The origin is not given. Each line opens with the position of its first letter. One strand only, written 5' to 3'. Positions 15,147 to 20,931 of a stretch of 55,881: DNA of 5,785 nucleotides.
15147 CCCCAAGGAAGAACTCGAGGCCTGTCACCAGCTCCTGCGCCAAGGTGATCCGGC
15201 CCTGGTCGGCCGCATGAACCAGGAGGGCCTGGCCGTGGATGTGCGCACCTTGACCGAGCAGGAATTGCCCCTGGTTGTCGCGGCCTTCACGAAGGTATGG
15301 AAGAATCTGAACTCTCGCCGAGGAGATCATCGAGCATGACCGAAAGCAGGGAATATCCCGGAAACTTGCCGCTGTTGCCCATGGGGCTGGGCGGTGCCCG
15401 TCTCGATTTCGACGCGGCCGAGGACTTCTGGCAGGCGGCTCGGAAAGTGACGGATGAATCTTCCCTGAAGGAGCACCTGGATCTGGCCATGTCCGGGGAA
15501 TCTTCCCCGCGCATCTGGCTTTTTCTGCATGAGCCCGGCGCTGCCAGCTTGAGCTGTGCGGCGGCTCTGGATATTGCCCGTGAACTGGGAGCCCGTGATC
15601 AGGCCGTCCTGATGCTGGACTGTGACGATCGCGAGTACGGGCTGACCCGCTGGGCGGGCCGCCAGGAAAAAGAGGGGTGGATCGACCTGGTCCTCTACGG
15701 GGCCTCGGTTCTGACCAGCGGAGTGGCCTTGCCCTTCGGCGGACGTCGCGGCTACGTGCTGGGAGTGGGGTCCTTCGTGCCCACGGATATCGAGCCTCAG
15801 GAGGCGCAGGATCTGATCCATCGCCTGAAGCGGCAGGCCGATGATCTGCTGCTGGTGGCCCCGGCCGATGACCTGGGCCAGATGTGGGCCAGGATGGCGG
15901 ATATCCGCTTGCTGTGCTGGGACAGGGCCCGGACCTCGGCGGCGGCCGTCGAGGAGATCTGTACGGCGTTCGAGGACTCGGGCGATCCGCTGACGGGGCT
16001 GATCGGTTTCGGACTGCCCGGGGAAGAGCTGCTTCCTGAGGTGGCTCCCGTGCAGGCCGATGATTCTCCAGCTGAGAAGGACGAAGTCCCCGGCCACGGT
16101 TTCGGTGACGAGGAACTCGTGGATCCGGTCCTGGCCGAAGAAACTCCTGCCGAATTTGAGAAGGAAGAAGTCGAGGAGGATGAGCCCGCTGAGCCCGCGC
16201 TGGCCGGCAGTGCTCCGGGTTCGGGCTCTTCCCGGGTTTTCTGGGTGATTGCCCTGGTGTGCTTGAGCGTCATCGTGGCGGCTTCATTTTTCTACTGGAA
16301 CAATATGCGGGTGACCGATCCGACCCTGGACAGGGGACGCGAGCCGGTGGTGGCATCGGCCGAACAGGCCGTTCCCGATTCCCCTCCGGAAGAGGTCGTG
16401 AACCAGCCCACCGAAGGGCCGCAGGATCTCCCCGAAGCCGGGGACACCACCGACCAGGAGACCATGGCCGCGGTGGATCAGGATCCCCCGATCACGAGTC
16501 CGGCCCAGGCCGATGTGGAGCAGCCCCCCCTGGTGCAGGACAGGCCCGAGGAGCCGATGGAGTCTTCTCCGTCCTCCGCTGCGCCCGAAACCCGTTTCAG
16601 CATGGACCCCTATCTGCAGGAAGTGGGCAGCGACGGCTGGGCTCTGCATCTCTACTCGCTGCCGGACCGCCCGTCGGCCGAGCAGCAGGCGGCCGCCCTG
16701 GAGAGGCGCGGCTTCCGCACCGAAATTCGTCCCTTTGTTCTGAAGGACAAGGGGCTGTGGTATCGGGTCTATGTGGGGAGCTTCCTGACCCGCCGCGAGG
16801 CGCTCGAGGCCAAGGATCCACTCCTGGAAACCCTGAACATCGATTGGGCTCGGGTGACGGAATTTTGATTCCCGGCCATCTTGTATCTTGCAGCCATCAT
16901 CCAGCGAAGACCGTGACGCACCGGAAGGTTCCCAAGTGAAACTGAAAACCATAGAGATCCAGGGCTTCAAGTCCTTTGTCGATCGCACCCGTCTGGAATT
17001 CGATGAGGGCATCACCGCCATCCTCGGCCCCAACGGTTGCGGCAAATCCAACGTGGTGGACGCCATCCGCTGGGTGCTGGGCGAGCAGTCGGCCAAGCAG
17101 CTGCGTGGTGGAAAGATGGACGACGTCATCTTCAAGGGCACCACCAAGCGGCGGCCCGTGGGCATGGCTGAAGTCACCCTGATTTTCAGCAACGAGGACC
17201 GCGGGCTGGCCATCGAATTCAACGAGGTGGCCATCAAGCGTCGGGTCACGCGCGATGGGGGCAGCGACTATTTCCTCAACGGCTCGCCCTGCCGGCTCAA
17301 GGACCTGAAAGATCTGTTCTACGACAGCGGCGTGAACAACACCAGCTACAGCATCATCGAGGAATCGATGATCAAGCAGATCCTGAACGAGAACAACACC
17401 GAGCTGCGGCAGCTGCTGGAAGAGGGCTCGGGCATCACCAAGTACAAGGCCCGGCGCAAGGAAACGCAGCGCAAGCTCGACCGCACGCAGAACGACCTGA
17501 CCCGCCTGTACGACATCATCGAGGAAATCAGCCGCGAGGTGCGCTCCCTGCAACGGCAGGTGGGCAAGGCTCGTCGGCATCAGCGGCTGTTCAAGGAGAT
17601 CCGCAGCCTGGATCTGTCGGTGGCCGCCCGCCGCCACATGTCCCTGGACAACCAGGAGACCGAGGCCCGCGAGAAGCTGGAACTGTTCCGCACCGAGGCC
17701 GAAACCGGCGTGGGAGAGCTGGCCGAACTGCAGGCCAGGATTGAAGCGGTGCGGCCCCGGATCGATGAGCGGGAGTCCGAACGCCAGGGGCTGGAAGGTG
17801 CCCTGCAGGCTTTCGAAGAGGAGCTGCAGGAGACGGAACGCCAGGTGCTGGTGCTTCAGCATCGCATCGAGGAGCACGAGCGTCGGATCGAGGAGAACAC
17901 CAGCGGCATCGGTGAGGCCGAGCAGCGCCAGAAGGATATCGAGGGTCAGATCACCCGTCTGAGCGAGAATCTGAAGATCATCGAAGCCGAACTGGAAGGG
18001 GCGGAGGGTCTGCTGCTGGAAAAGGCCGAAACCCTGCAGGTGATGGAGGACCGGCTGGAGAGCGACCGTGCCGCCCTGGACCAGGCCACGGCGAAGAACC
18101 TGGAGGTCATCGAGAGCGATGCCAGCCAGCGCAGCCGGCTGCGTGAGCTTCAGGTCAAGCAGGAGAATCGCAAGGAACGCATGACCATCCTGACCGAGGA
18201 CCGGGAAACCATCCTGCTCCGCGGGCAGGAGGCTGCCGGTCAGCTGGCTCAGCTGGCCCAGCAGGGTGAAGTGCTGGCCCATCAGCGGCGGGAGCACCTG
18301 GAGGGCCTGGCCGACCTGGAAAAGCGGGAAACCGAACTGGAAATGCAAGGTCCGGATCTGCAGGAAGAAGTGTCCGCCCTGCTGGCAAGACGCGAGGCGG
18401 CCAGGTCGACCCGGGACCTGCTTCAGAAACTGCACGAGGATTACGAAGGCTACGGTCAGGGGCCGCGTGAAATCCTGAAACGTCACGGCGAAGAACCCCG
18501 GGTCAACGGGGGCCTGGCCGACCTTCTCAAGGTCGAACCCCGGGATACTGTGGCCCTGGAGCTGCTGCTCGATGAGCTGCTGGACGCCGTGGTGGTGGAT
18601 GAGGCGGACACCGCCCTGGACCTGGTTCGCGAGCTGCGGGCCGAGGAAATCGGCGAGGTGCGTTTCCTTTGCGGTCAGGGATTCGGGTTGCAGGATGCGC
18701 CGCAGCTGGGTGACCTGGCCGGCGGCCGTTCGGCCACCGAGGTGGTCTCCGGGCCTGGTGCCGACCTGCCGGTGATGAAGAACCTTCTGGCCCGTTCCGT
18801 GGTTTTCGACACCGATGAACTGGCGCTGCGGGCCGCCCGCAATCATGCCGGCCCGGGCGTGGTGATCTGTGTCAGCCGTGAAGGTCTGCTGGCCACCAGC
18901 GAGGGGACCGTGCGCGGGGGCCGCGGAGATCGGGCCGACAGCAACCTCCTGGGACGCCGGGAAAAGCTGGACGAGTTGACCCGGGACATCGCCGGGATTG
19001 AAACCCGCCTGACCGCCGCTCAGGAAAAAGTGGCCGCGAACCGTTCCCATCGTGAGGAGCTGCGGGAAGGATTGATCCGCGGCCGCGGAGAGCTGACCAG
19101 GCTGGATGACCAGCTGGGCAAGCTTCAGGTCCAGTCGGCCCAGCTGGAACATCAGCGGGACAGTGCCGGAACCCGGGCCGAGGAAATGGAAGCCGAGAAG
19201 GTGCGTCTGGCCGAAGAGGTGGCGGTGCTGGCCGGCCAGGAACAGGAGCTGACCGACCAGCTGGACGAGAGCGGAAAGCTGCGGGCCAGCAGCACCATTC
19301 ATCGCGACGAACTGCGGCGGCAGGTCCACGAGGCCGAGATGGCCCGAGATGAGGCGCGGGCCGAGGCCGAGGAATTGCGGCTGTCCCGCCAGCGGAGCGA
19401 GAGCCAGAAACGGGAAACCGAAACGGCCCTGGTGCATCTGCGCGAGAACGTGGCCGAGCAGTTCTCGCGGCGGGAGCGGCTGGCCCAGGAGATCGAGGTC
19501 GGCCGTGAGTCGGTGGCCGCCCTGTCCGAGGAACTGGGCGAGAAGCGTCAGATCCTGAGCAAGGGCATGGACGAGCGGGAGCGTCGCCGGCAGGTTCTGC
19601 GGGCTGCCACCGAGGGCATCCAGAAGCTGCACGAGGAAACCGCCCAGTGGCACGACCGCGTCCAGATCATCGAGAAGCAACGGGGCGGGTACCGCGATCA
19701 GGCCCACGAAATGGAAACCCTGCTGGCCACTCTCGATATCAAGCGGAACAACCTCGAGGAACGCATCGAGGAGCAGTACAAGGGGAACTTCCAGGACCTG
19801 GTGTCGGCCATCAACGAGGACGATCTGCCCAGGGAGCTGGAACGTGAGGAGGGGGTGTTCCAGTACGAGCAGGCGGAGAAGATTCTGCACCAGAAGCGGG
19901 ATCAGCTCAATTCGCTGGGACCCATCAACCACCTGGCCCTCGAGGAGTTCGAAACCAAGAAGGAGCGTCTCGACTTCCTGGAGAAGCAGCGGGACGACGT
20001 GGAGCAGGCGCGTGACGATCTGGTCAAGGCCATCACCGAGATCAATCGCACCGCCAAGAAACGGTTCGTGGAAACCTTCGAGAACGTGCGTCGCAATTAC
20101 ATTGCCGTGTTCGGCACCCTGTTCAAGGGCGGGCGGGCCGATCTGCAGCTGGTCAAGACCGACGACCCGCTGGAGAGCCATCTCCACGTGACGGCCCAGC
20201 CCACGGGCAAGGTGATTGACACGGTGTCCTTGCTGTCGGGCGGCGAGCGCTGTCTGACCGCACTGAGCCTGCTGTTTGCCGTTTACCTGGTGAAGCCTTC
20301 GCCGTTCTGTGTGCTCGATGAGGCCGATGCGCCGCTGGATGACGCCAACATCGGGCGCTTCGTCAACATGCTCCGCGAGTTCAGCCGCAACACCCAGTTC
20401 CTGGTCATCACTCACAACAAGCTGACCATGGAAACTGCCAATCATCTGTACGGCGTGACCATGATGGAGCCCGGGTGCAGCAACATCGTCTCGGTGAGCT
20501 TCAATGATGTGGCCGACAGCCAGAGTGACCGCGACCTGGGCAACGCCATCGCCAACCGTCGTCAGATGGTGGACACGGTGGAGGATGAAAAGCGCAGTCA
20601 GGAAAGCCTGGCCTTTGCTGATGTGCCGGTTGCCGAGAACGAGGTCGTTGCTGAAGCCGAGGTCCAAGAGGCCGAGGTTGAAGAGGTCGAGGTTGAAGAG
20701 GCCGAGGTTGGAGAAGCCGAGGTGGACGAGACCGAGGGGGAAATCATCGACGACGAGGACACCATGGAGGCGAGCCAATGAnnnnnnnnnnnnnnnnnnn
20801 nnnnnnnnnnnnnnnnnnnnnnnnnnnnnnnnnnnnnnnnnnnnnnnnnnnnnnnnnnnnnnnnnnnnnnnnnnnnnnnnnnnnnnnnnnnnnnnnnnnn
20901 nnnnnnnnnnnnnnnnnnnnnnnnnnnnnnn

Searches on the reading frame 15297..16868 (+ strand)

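Call 23: search_protein_families(library=pfam, proteins=[window:15297-16868:+], max_evalue=0.0001)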
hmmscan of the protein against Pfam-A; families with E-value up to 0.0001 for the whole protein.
window:15297-16868:+ (523 aa): 1 family
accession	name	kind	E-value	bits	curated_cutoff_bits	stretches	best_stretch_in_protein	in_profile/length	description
PF05036.18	SPOR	-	7.1e-09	36.3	21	1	445-507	2-62/76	SPOR domain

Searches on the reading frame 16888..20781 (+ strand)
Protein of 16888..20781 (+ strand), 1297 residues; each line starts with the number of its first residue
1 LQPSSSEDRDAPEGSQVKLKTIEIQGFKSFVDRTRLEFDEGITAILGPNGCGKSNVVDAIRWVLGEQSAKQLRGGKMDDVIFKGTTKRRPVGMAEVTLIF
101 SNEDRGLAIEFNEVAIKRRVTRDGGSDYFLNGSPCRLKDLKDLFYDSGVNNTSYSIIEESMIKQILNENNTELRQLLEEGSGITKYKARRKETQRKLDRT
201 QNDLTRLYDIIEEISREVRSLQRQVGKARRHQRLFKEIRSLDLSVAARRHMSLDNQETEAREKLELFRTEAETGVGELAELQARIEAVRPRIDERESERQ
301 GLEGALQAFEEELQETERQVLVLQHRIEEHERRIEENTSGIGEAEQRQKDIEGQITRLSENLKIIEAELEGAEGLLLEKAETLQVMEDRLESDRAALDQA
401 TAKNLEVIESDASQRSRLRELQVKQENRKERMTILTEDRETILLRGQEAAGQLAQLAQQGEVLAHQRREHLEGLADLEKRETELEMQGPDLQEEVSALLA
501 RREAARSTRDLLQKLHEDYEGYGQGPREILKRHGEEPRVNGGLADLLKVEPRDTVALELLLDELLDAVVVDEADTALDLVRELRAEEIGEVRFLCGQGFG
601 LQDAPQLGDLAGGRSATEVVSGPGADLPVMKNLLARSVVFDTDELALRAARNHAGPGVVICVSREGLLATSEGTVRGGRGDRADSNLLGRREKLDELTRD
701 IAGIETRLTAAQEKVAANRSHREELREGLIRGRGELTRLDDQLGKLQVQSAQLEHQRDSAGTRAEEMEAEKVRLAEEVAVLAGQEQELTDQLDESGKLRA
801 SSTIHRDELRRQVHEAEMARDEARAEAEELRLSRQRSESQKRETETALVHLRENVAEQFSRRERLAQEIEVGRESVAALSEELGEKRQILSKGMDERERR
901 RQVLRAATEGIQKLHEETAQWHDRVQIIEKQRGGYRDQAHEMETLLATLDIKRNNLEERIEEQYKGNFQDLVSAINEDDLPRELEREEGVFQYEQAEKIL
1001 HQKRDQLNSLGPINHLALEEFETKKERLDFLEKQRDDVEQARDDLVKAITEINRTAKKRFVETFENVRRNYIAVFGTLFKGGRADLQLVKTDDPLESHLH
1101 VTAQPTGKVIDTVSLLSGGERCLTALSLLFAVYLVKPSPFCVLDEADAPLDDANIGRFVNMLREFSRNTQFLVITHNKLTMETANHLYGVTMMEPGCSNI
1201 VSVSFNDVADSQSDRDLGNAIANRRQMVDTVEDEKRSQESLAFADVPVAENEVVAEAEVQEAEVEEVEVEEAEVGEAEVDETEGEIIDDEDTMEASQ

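Call 23: search_protein_families(library=pfam, proteins=[window:16888-20781:+], max_evalue=0.0001)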
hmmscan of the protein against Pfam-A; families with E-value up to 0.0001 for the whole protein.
window:16888-20781:+ (1297 aa): 6 families
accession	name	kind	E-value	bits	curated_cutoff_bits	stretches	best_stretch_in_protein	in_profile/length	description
PF02463.25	SMC_N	-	4.4e-72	242.5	40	1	19-1198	2-219/220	RecF/RecN/SMC N terminal domain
PF13476.12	AAA_23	-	3.1e-14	54.5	27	1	22-369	2-200/201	AAA domain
PF06470.18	SMC_hinge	-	2e-12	48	22.5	1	537-649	2-115/116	SMC proteins Flexible Hinge Domain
PF13175.12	AAA_15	-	8.7e-12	45.8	32.1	1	18-340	2-302/374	AAA ATPase domain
PF13304.12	AAA_21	-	9.5e-10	39.5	27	1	42-86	1-50/304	AAA domain, putative AbiEii toxin, Type IV TA system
PF13555.12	AAA_29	-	9.7e-06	25.7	27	1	22-65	4-47/61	P-loop containing region of AAA domain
